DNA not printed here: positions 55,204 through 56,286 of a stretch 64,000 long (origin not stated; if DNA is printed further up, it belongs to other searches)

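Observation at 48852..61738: CDP-3,6-dideoxyhexose pathway core (ddhA, ddhB, E1) with accessory branching and methylation enzymes; E3 reductase not in window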

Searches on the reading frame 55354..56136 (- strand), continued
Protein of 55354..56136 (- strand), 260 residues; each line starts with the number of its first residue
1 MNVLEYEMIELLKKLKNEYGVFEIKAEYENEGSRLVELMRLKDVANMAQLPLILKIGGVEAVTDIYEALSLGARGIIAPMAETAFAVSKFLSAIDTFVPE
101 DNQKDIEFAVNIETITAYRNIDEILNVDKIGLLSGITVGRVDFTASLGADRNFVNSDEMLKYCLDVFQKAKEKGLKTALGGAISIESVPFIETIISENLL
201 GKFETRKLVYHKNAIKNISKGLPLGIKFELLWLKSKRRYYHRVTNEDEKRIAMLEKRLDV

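Call 64: get_annotated_region(hit=H2, flank=12000)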
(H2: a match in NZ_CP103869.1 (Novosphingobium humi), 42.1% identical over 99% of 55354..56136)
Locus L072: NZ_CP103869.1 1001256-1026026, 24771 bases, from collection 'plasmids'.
description: Novosphingobium humi strain G5 plasmid unnamed1, complete sequence
organism: Novosphingobium humi (NCBI taxid 2282397)
taxonomy: Bacteria; Pseudomonadota; Alphaproteobacteria; Sphingomonadales; Sphingomonadaceae; Novosphingobium; Novosphingobium humi
host: -; source: pure culture,soil biofilm; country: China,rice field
typing (MOB-suite, as given by PLSDB): non-mobilizable
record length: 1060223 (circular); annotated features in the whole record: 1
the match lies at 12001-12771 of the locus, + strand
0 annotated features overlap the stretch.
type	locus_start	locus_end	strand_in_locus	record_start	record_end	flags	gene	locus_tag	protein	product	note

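Call 72: search_protein_families(library=ncbifam, proteins=[L037:8924-10000:+, L037:8262-8927:+, L020:14060-15373:+, L054:2663-3766:+], max_evalue=1e-8)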
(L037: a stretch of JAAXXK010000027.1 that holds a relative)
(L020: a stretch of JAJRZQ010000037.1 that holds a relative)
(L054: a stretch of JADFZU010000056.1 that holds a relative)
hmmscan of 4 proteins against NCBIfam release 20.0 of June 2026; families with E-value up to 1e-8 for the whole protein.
L037:8924-10000:+ (358 aa): 5 families
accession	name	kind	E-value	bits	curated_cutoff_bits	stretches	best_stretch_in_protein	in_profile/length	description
TIGR04425.1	P_lya_rel_AroB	hypoth_equivalog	2e-127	425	400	1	6-354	1-347/348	AroB-related putative sugar phosphate phospholyase (cyclizing)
TIGR01357.1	aroB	equivalog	1.5e-74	251.3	305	1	21-327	10-322/344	3-dehydroquinate synthase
NF004852.0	PRK06203.1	equivalog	9e-42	143.4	333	1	58-353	90-393/407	3-dehydroquinate synthase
NF010556.0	PRK13951.1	equivalog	9.1e-42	143.5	560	1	60-318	209-461/492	bifunctional shikimate kinase AroK/3-dehydroquinate synthase AroB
NF010627.0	PRK14021.1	equivalog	8.9e-36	123.4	565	1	64-329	245-518/542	bifunctional shikimate kinase/3-dehydroquinate synthase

L037:8262-8927:+ (221 aa): 203 families (the best 25 are shown)
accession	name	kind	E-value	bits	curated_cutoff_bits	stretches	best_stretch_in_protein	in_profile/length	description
NF047420.2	EF_P_mod_YmfI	equivalog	3.6e-55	187.3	238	1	36-219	53-235/236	elongation factor P 5-aminopentanone reductase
NF009466.0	PRK12826.1-2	subfamily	4.9e-54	183.4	222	1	38-218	59-243/248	3-oxoacyl-ACP reductase FabG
NF005559.1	PRK07231.1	subfamily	4e-51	173.9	215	1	39-220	63-248/249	glucose 1-dehydrogenase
TIGR01830.1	3oxo_ACP_reduc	equivalog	2.7e-49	168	297.75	1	39-219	55-238/239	3-oxoacyl-[acyl-carrier-protein] reductase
NF009464.0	PRK12824.1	subfamily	6.1e-47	160.3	269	1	44-219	68-242/245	3-oxoacyl-ACP reductase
NF004198.0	PRK05653.1-3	equivalog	9.4e-45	153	296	1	38-219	62-246/248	3-oxoacyl-ACP reductase FabG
TIGR01829.1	AcAcCoA_reduct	subfamily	1.4e-44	152.6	302.1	1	43-219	65-240/242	acetoacetyl-CoA reductase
NF005753.0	PRK07577.1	equivalog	1.5e-43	149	310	1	1-218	1-231/237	SDR family oxidoreductase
NF005067.0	PRK06484.1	equivalog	2.3e-43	148.5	713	1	45-220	72-252/524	short chain dehydrogenase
NF004199.0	PRK05653.1-4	equivalog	2.5e-43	148.5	301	1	44-220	71-246/247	3-oxoacyl-ACP reductase FabG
TIGR01963.1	PHB_DH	subfamily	2.5e-43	148.2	307.05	1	42-221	64-254/255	3-hydroxybutyrate dehydrogenase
NF005309.0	PRK06841.1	subfamily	4.4e-43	147.6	286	1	44-219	77-252/255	GolD/DthD family dehydrogenase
NF009093.0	PRK12429.1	subfamily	2.5e-41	141.7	258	1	41-221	63-258/259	3-hydroxybutyrate dehydrogenase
NF004197.0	PRK05653.1-1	equivalog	5.5e-41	140.8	332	1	44-219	72-246/249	3-oxoacyl-ACP reductase FabG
TIGR02415.1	23BDH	subfamily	4.4e-40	137.7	304.35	1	44-219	65-251/254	acetoin reductase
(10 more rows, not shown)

L020:14060-15373:+ (437 aa): 10 families
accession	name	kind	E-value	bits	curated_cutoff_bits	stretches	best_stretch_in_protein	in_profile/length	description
TIGR04317.1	W_rSAM_matur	equivalog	1.8e-17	63.5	380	1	115-367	7-262/349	tungsten cofactor oxidoreductase radical SAM maturase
TIGR04321.1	spiroSPASM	subfamily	2.4e-12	46.3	250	1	112-212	231-333/510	spiro-SPASM protein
NF050035.1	rSAM_WgK_link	exception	6.8e-11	41.8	650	1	114-290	11-178/367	radical SAM/SPASM peptide maturase WgkB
NF045574.1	sacti_mat_StsB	exception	2e-10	40.1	625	1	108-287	94-260/466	StsB family radical SAM/SPASM domain sactipeptide maturase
TIGR04054.1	rSAM_NirJ1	equivalog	1.1e-09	37.4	650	1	118-225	42-146/387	putative heme d1 biosynthesis radical SAM protein NirJ1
TIGR04311.1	rSAM_Geo_metal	subfamily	2.1e-09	37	400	1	115-274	6-166/423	radical SAM/SPASM family putative metalloenzyme maturase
TIGR04545.1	rSAM_ahbD_hemeb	equivalog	2.5e-09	37.1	500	1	117-287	5-166/339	heme b synthase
TIGR04051.1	rSAM_NirJ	equivalog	2.5e-09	36.6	515.45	1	118-226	8-113/354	heme d1 biosynthesis radical SAM protein NirJ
TIGR04546.1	rSAM_ahbC_deAc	equivalog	7.2e-09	34.9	650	0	116-225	43-149/390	12,18-didecarboxysiroheme deacetylase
TIGR04347.1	pseudo_SAM_Halo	equivalog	8.7e-09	35.1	525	0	112-227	38-149/390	TIGR04347 family pseudo-SAM/SPASM protein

L054:2663-3766:+ (367 aa): 24 families
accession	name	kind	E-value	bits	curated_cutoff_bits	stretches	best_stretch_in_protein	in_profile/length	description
TIGR04317.1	W_rSAM_matur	equivalog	4.2e-24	85.3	380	1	38-186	7-143/349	tungsten cofactor oxidoreductase radical SAM maturase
TIGR02666.1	moaA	equivalog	1.1e-20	73.9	284.05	1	39-182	14-153/336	GTP 3',8-cyclase MoaA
NF001199.0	PRK00164.2-1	equivalog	6.6e-20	71.5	231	1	38-176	15-142/308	GTP 3',8-cyclase MoaA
TIGR02668.1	moaA_archaeal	equivalog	8.9e-19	67.6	325.25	1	39-178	14-142/303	GTP 3',8-cyclase MoaA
TIGR04311.1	rSAM_Geo_metal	subfamily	1.9e-16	60.2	400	1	37-183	5-143/423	radical SAM/SPASM family putative metalloenzyme maturase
TIGR04321.1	spiroSPASM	subfamily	5.6e-15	55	250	1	32-189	228-385/510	spiro-SPASM protein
TIGR04347.1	pseudo_SAM_Halo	equivalog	4.4e-14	52.5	525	1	41-197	44-189/390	TIGR04347 family pseudo-SAM/SPASM protein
NF033640.1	N_Twi_rSAM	subfamily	4.5e-13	49.1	170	0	262-332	2-70/398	twitch domain-containing radical SAM protein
TIGR04054.1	rSAM_NirJ1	equivalog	1.5e-12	46.8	650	1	40-183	41-173/387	putative heme d1 biosynthesis radical SAM protein NirJ1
TIGR04055.1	rSAM_NirJ2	equivalog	2.2e-12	47.2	500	1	43-182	8-136/326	putative heme d1 biosynthesis radical SAM protein NirJ2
NF038332.1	rSAM_rare_HxsC4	exception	2.8e-12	46.5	500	1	37-160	16-131/335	radical SAM protein HxsC4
TIGR04546.1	rSAM_ahbC_deAc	equivalog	4.2e-12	45.5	650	1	41-164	45-160/390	12,18-didecarboxysiroheme deacetylase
NF038283.1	viperin_w_prok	equivalog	5.1e-12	45.6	180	1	41-204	8-170/281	viperin family antiviral radical SAM protein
TIGR04545.1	rSAM_ahbD_hemeb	equivalog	8.9e-12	45.1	500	1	40-181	5-136/339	heme b synthase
NF045646.2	rSAM_Se_TrsS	equivalog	1.2e-11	43.8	490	1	37-167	88-211/441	radical SAM (seleno)protein TrsS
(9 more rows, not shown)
